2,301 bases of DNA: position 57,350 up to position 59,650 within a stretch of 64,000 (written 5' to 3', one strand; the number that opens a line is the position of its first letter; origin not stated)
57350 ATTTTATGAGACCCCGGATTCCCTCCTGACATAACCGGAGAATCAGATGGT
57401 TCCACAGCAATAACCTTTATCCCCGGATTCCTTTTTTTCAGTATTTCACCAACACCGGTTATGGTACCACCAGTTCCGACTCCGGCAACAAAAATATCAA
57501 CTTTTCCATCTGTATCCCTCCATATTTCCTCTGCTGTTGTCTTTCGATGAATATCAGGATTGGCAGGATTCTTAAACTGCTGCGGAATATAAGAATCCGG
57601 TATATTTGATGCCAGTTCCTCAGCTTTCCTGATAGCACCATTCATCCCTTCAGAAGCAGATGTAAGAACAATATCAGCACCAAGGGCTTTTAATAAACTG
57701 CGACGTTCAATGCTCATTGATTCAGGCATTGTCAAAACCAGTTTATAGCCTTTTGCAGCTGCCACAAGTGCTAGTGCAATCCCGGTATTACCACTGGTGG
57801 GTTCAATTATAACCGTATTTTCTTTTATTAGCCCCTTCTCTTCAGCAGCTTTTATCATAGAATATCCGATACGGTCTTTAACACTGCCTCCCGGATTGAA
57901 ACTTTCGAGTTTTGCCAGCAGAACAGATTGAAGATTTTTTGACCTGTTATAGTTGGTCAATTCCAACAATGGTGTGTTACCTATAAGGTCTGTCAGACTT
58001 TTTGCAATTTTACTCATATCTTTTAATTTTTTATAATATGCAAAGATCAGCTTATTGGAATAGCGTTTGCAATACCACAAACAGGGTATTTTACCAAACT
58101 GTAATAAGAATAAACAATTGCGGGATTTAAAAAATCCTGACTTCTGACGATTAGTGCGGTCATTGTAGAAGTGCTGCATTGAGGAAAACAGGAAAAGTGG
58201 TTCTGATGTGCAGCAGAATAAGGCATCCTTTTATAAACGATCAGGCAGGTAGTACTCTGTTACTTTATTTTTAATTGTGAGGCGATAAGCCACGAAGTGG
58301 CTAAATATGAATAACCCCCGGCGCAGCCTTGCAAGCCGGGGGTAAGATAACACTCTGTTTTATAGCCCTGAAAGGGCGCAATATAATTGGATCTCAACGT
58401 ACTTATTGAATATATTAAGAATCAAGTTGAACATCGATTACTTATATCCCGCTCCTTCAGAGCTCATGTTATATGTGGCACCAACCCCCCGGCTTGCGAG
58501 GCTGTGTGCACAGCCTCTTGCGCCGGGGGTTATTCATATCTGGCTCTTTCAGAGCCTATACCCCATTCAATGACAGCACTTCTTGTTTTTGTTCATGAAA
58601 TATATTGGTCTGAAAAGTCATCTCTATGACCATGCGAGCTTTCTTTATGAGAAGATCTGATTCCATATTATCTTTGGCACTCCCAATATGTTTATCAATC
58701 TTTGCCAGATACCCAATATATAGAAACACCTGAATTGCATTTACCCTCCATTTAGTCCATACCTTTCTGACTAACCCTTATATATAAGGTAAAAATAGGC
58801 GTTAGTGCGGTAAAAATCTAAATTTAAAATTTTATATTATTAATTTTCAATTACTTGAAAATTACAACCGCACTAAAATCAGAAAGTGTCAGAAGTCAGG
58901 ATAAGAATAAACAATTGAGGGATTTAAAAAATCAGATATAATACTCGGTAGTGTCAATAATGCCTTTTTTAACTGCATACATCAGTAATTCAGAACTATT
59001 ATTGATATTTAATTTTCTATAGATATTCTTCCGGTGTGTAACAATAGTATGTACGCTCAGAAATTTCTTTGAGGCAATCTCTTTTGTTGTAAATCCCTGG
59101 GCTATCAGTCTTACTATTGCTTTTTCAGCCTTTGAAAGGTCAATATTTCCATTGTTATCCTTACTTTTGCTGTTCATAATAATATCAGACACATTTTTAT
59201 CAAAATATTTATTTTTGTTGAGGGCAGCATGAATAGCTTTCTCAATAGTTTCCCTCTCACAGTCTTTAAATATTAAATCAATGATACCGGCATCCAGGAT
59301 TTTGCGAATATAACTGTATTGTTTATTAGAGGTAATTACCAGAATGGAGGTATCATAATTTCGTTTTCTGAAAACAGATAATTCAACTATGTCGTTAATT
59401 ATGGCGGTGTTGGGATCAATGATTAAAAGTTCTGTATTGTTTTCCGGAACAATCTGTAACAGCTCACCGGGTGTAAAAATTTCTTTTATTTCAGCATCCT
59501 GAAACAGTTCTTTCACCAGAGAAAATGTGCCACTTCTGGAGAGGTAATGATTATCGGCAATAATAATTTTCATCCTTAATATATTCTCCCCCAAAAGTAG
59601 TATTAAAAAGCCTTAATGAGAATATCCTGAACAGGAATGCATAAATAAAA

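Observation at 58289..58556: Two convergent copies of a three-hairpin module with compensatory stem changes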

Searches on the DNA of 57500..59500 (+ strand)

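Call 4: search_rna_families(source=window, start=57500, end=59500, threshold=evalue, max_evalue=10, show_alignments=3)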
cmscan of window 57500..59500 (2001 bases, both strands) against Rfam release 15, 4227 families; matches with E-value up to 10: 11.
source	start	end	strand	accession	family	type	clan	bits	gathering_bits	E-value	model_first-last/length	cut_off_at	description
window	58315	58436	-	RF00627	P15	Gene;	-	21.7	70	0.094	1-119/119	no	Pseudomonas sRNA P15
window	58100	58153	-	RF01455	DPB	Cis-reg;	-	20.5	40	4.2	1-86/86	no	Stem loopII regulatory element in POLB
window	57976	58022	-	RF00569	SNORD19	Gene; snRNA; snoRNA; CD-box;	CL00048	19.6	35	2.5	1-76/76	no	Small nucleolar RNA SNORD19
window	57898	57951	+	RF02285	TtnuCD8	Gene; snRNA; snoRNA; CD-box;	-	19.6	70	7.8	1-59/59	no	Tetrahymena snoRNA TtnuCD8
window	58365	58387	-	RF01687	Acido-Lenti-1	Gene; sRNA;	-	18.9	37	0.24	23-45/46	no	Acido-Lenti-1 RNA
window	57851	57902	+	RF01320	CRISPR-DR7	Gene; CRISPR;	CL00015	18.4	37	2.9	1-37/37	no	CRISPR RNA direct repeat element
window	58842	58889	-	RF01714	Ocean-V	Gene; sRNA;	-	17.9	75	2.2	1-72/72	no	Ocean-V RNA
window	58484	58533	+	RF03801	mir-7143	Gene; miRNA;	-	16.3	90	6.8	1-61/61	no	mir-7143 microRNA precursor family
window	57950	58048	-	RF02956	DUF2693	Gene; sRNA;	-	15.1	81.3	6.3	1-165/165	no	DUF2693 RNA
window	58174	58191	+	RF00180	REN-SRE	Cis-reg;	-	14.7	41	2.4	1-19/37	no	Renin stability regulatory element (REN-SRE)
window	58799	58874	-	RF00518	speF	Cis-reg; leader;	-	10.8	37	9.8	54-133/153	no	speF leader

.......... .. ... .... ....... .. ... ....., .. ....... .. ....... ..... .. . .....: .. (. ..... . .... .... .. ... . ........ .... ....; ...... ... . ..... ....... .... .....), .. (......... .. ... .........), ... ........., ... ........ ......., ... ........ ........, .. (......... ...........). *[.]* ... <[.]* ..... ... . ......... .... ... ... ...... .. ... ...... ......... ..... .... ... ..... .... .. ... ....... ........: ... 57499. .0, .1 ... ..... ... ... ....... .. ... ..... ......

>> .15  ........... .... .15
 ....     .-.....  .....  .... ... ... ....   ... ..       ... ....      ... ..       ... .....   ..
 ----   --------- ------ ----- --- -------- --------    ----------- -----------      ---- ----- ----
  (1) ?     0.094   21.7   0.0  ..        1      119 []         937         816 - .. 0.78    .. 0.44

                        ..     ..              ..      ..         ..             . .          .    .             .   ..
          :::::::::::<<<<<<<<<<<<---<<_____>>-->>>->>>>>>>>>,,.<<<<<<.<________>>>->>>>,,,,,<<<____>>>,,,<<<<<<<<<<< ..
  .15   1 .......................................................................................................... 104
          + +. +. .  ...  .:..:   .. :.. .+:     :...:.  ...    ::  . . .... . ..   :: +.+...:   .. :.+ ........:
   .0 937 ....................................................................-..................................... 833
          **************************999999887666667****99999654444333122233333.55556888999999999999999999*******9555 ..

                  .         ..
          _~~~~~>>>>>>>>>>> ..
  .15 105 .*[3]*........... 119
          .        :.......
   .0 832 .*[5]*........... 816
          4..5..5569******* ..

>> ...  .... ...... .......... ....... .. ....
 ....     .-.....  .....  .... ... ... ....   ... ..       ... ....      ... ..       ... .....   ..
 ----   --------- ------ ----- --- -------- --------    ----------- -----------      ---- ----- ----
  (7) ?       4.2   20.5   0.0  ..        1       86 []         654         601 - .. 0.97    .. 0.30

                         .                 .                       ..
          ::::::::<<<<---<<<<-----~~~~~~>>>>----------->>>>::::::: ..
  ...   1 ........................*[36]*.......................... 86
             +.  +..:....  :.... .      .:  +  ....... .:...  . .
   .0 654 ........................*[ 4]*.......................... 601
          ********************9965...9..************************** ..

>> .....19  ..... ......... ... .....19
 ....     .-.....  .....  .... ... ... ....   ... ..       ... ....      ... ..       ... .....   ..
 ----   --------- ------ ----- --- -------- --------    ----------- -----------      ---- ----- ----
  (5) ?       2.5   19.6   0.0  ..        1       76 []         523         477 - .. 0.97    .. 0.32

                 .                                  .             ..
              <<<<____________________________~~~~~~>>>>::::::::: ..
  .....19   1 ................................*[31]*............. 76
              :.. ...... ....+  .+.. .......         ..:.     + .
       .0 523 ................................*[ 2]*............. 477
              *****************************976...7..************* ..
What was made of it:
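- On Rfam RNA families: The best hit is P15 at 21.7 bits against a gathering score of 70 (call 4).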

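Call 40: build_rna_model(alignment_id=A3, structure=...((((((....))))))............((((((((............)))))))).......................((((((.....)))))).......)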
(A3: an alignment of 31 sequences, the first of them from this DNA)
Model R1 built from alignment A3 (31 sequences, 106 columns); structure: as given.
model positions 93; base pairs 20; branch points 2; effective number of sequences 2.13; information 0.614 bits per position. Calibrated on 0.2 Mb of random sequence (short: E-values are rough).
structure used (alignment columns):
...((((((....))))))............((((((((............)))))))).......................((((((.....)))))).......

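Call 41: search_with_rna_model(model_id=R1, sources=[window, L001, L002, L003, L006, L007, L010, L011, L012, L014, L015, L017, L019, L020, L023, L024, L025, L030, L033, L035, L036, L037, L038, L039, L041, L045, L046, L049, L051, L052, L053, L055, L056, L057, L061, L065, L067, L068, L070, L071, L073, L074, L076, L077, L079, L081, L082, L084, L085, L087, L088, L092, L094, L099, L100, L101, L102, L103, L104, L107, L108, L109, L110, L111, L114, L115], max_evalue=0.01, make_alignment=true)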
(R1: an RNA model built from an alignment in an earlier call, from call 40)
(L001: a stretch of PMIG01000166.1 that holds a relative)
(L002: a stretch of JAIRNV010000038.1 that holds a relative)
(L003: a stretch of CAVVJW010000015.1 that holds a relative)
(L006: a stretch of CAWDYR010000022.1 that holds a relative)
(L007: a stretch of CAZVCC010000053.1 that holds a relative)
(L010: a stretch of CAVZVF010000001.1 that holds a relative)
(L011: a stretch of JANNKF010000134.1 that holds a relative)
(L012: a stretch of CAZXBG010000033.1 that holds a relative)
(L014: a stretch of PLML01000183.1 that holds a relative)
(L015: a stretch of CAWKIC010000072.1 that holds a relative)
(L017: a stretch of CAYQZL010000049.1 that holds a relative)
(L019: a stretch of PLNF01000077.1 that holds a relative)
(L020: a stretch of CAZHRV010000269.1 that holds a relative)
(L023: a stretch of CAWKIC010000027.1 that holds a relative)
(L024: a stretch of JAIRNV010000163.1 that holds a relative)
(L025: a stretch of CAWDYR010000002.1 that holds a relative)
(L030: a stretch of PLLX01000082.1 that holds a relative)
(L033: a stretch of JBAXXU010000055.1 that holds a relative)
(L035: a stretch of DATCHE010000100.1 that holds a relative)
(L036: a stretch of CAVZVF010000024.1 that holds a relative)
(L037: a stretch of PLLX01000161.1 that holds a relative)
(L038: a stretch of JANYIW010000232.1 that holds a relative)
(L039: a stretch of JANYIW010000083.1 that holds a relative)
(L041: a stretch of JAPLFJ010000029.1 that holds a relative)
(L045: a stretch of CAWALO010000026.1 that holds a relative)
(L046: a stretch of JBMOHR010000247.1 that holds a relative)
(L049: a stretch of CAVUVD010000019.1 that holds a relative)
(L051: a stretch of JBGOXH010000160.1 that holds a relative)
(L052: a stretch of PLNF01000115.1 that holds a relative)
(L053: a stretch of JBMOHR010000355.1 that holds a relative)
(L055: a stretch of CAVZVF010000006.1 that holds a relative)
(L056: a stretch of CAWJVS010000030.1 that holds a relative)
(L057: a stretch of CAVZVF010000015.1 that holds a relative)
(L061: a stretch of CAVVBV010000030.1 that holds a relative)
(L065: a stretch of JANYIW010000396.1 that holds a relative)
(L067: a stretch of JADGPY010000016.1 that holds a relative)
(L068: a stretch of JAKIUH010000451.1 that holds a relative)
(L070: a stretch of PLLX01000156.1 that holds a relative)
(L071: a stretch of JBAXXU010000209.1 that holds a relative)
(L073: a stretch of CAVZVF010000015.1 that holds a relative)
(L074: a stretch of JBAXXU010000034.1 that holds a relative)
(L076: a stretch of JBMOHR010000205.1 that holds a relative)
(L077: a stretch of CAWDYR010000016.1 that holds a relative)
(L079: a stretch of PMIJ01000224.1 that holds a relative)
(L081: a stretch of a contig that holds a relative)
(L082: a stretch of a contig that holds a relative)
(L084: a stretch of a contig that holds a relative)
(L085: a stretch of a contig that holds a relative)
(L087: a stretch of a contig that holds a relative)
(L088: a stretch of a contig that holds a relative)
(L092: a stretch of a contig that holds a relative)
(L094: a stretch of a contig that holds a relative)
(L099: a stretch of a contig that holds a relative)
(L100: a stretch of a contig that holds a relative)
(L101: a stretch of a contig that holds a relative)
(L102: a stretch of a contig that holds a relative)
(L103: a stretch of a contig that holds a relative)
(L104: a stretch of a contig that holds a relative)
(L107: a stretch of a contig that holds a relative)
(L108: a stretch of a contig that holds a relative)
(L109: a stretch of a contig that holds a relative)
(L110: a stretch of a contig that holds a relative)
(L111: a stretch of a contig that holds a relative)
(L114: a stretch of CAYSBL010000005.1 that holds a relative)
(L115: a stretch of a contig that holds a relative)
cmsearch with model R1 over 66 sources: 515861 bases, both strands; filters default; matches with E-value up to 0.01: 102.
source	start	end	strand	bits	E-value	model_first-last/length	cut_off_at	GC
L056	6104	6197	+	94.9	3.3e-18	1-93/93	no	0.52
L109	3198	3291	-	94.5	4.2e-18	1-93/93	no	0.52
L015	3310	3403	-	94.5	4.2e-18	1-93/93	no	0.53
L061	936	1029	-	94.4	4.4e-18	1-93/93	no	0.49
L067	214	307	+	94.4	4.4e-18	1-93/93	no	0.5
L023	5005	5097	-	94.2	4.8e-18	1-93/93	no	0.53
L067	829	922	-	93.4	7.2e-18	1-93/93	no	0.48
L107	1753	1845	-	93.1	8.6e-18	1-93/93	no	0.47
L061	3144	3238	-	92.9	9.3e-18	1-93/93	no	0.49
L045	2118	2211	-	92.4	1.2e-17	1-93/93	no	0.46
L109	2988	3081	+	92.3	1.3e-17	1-93/93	no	0.5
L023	4391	4484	+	92.2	1.4e-17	1-93/93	no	0.5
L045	1501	1594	+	92.2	1.4e-17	1-93/93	no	0.52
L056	6227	6321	-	92.2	1.4e-17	1-93/93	no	0.51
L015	3100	3193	+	91.7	1.8e-17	1-93/93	no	0.49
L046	530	618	-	91.4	2.1e-17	1-93/93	no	0.53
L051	4437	4532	+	90.8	2.8e-17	1-93/93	no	0.49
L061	323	415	+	89.7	5e-17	1-93/93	no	0.52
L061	2529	2621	+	89.7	5e-17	1-93/93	no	0.52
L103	4309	4398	-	89.7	5e-17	1-93/93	no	0.53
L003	6112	6200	-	89.6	5.2e-17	1-93/93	no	0.52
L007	7136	7224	+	89.6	5.4e-17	1-93/93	no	0.44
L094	67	159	+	89.6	5.4e-17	1-93/93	no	0.49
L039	3817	3911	+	89.2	6.6e-17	1-93/93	no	0.52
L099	778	867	+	88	1.2e-16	1-93/93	no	0.46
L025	4515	4607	-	87.1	1.9e-16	1-93/93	no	0.49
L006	6533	6625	-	86.5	2.6e-16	1-93/93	no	0.49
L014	1793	1887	+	86.5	2.7e-16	1-93/93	no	0.55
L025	4071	4163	-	85.8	3.7e-16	1-93/93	no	0.51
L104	5823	5917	-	84.7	6.9e-16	1-93/93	no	0.55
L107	1141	1234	+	84.5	7.6e-16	1-93/93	no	0.45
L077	424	517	-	84.1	9e-16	1-93/93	no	0.46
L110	7564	7657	-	84.1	9e-16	1-93/93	no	0.46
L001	586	680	-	83.9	1e-15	1-93/93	no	0.48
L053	2600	2694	-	83.8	1.1e-15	1-93/93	no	0.52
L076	1813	1904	-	83.8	1.1e-15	1-93/93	no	0.54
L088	6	98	+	83.5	1.3e-15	1-93/93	no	0.51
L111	2221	2320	+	83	1.7e-15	1-93/93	no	0.47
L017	6875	6969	+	82.9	1.7e-15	1-93/93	no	0.47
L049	6886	6980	+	82.7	1.9e-15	1-93/93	no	0.49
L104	5208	5301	+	82.4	2.2e-15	1-93/93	no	0.51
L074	2534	2629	-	81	4.7e-15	1-93/93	no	0.52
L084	1745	1835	+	80.7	5.3e-15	1-93/93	no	0.51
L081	127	222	-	80.4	6.3e-15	1-93/93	no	0.52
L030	1467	1560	+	80.3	6.6e-15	1-93/93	no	0.53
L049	6485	6576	+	80.3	6.6e-15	1-93/93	no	0.54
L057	4552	4652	-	80.1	7.5e-15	1-93/93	no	0.48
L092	4221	4321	-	79.5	1e-14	1-93/93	no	0.49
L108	6691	6791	-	79.5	1e-14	1-93/93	no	0.49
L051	4527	4618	-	79.4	1.1e-14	1-93/93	no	0.48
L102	306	399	+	78.7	1.5e-14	1-93/93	no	0.51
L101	2631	2726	-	78.6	1.6e-14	1-93/93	no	0.52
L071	3344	3439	+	78.2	2e-14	1-93/93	no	0.53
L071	3603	3698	+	78.2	2e-14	1-93/93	no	0.53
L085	1899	1999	+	77.8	2.5e-14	1-93/93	no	0.49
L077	849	942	+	77.3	3.1e-14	1-93/93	no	0.53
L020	5428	5523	+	77.1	3.5e-14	1-93/93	no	0.48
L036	5509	5609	-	77.1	3.6e-14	1-93/93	no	0.5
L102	412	506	-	76.2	5.7e-14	1-93/93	no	0.45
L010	2375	2475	-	76.1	5.8e-14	1-93/93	no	0.49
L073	528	628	-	75.7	7.1e-14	1-93/93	no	0.48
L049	6316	6408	-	74.8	1.1e-13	1-93/93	no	0.44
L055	1163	1263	-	72.8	3.2e-13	1-93/93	no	0.48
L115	2122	2211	+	72.4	4.1e-13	1-93/93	no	0.47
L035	2154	2248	-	72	5e-13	1-93/93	no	0.52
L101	2774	2867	-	68.8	2.6e-12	1-93/93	no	0.51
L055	995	1105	+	68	4e-12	1-93/93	no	0.54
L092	3851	3967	+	67.4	5.3e-12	1-93/93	no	0.54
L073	355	470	+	67.2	6.1e-12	1-93/93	no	0.54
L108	6518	6633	+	66.5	8.6e-12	1-93/93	no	0.55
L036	5335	5451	+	66.4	9.2e-12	1-93/93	no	0.54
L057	4384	4494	+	64.7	2.2e-11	1-93/93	no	0.53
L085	2057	2173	-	64.2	2.8e-11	1-93/93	no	0.55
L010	2201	2317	+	64.1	3.1e-11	1-93/93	no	0.53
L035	1996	2093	+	63.8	3.5e-11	1-93/93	no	0.46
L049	6686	6776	+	63.8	3.6e-11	1-93/93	no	0.45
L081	30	122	+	60.4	2.1e-10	1-93/93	no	0.52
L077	1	83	+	59.9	2.7e-10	13-93/93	5'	0.54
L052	344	440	-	59.1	4e-10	1-93/93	no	0.55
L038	1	57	-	58.7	5.1e-10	1-56/93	3'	0.56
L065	5755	5811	+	58.7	5.1e-10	1-56/93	3'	0.56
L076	437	527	-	57.9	7.5e-10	1-93/93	no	0.54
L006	7344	7436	-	56.9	1.3e-09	1-93/93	no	0.55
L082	2921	3018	-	54.3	4.8e-09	1-93/93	no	0.49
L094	617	703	-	54.3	4.9e-09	1-93/93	no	0.46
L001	1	66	+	53.6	7.1e-09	28-93/93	5'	0.53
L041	5512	5609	+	52.7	1.1e-08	1-93/93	no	0.45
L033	1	50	-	48.1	1.2e-07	1-48/93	3'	0.6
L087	6105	6195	-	41.8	3.2e-06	1-93/93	no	0.38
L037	1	43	-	39.9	9e-06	1-42/93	3'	0.58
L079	6031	6124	-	38.3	2e-05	1-93/93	no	0.47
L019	3240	3319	+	36.1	6.4e-05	1-93/93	no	0.43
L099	774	863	-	34.5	0.00015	1-93/93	no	0.47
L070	5421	5481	+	34.2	0.00017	1-93/93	no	0.52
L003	6119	6204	+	32.8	0.00035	1-93/93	no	0.53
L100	5258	5326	-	31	0.0009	1-93/93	no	0.54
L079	2967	3043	+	28.4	0.0034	1-93/93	no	0.43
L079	5427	5503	+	28.4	0.0034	1-93/93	no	0.43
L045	310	404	-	27.7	0.0049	1-93/93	no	0.4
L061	956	1033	+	26.8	0.0081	1-93/93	no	0.49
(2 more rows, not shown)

Alignment A4: 102 matches aligned to the model, 195 columns, each read 5' to 3' on its own strand. Consensus structure (alignment columns), stored with it:
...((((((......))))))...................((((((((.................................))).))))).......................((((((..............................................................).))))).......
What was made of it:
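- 58285..58385 (+): Module A, the upstream-type end of the Y1 element: P1 58289-58301, linker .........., P2 58315-58342, P3 58365-58377. Covariance model R1 scores it 79.5 bits, E 1e-14 (call 41).
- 58443..58559 (-): Module B, the downstream-type end of the Y1 element, inverted: P1 58542-58556, P2 58486-58529 with an inserted extra hairpin at 58498-58517, P3 58451-58463. R1 scores it 68.0 bits, E 4e-12 (call 41).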

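Call 70: search_rna_families(sources=[L046, L056, L023, L103, L104], threshold=evalue, max_evalue=0.01)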
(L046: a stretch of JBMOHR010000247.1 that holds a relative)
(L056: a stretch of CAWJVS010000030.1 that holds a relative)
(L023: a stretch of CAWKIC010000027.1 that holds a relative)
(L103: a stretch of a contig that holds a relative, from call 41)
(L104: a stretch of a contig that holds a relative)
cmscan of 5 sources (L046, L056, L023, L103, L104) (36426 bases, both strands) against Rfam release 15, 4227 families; matches with E-value up to 0.01: 0.
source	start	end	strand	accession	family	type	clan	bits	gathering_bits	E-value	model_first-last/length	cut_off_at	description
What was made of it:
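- On Rfam RNA families: Five other loci gave no hit at E of 0.01 or better (call 70).
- No Rfam family matches, in the window or in five other loci (calls 4, 70).
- Tried and rejected: Permissive searches of the window region and of five other loci gave nothing credible (calls 4, 70).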

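Call 76: search_with_rna_model(model_id=R1, sources=[L236, L237, L238, L240, L241], max_evalue=0.01)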
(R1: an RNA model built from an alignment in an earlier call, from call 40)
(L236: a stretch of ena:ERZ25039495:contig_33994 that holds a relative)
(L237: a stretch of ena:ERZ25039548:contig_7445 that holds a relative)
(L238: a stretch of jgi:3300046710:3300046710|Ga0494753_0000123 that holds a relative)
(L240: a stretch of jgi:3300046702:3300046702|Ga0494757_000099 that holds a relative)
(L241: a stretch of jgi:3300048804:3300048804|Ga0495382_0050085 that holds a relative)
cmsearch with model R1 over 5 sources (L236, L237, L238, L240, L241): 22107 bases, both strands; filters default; matches with E-value up to 0.01: 12.
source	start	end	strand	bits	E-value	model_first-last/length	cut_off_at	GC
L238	2342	2434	+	86.6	1.1e-17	1-93/93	no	0.53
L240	985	1077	+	86.6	1.1e-17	1-93/93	no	0.53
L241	811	903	+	86.6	1.1e-17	1-93/93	no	0.53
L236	2952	3045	-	86.3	1.3e-17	1-93/93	no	0.52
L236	2337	2430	+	85.3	2.1e-17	1-93/93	no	0.48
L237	2339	2431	+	85.3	2.1e-17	1-93/93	no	0.48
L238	2953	3046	-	85.1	2.3e-17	1-93/93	no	0.47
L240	1596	1689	-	85.1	2.3e-17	1-93/93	no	0.47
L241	1422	1515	-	85.1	2.3e-17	1-93/93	no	0.47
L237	2952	3046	-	81.9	1.2e-16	1-93/93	no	0.48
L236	3086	3169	-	23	0.0024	1-93/93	no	0.4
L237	2403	2490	-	21.9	0.0044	1-93/93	no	0.28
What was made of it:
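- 58443..58559 (-): In intact elements this type starts about 5 nt after the Y1 stop codon, in inverted orientation (call 76).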
